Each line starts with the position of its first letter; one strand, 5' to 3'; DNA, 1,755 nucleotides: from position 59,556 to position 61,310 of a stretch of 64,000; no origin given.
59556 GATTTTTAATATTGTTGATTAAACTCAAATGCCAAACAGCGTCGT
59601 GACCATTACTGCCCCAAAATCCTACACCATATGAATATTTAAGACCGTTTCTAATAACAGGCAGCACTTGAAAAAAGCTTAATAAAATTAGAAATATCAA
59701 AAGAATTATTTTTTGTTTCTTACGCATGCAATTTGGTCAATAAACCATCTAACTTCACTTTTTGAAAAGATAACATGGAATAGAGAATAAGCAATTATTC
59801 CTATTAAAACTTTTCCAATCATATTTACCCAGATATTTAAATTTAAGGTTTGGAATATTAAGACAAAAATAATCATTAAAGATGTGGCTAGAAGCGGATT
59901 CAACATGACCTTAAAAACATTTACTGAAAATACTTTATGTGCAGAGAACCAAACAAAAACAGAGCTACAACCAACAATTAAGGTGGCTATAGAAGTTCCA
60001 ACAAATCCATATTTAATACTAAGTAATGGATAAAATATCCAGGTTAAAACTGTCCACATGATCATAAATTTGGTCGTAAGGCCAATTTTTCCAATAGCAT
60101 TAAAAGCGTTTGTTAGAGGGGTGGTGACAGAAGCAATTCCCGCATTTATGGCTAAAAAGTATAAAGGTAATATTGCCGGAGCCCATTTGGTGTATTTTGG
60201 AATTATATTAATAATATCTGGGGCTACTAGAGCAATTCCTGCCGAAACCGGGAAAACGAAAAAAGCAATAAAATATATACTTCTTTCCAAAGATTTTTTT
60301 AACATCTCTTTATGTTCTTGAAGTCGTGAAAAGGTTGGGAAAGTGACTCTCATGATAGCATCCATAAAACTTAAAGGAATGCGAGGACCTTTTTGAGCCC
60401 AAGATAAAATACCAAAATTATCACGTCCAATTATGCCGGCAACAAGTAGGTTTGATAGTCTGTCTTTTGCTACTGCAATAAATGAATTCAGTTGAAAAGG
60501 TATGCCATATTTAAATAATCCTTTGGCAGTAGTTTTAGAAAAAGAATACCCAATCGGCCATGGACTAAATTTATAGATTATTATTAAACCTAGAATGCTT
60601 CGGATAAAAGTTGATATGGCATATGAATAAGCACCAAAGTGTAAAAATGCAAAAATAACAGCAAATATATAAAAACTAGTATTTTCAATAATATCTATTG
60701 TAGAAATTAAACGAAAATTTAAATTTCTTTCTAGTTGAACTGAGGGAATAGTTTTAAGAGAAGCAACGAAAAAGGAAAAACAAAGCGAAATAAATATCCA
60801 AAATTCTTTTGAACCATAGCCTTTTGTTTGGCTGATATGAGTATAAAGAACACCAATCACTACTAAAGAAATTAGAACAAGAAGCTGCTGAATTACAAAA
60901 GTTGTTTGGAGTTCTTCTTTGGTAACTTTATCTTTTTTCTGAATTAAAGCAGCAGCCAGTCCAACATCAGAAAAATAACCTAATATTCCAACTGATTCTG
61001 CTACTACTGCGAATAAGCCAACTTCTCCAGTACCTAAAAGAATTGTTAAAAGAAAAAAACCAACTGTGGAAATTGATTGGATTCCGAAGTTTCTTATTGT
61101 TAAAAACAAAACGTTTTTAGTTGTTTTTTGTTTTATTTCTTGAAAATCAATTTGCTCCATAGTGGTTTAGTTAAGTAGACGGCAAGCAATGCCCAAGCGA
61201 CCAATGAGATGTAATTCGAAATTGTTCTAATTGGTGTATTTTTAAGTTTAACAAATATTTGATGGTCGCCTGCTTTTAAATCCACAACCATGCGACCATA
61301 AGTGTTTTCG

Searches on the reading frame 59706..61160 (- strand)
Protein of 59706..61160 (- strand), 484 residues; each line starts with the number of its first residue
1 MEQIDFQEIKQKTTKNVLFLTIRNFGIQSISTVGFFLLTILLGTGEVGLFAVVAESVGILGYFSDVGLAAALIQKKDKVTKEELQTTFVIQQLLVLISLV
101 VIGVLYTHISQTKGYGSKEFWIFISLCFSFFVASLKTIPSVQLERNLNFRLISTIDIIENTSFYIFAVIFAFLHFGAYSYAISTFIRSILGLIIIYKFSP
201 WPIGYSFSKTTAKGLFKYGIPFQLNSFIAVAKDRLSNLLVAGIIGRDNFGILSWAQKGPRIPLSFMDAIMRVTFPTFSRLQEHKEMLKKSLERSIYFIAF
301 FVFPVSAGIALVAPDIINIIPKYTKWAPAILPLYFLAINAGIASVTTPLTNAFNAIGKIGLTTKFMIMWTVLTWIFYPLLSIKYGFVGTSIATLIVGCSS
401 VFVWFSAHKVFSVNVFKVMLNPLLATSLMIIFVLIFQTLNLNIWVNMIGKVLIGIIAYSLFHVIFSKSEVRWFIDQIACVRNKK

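Call 50: search_protein_families(library=pfam, proteins=[window:59706-61160:-], max_evalue=0.00001)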
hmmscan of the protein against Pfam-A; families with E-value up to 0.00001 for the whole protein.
window:59706-61160:- (484 aa): 2 families
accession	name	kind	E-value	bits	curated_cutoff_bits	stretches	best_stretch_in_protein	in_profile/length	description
PF13440.11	Polysacc_synt_3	-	4.4e-44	151.3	23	1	39-320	3-283/293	Polysaccharide biosynthesis protein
PF01943.22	Polysacc_synt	-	9.8e-24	84.7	28.2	1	14-281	2-274/274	Polysaccharide biosynthesis protein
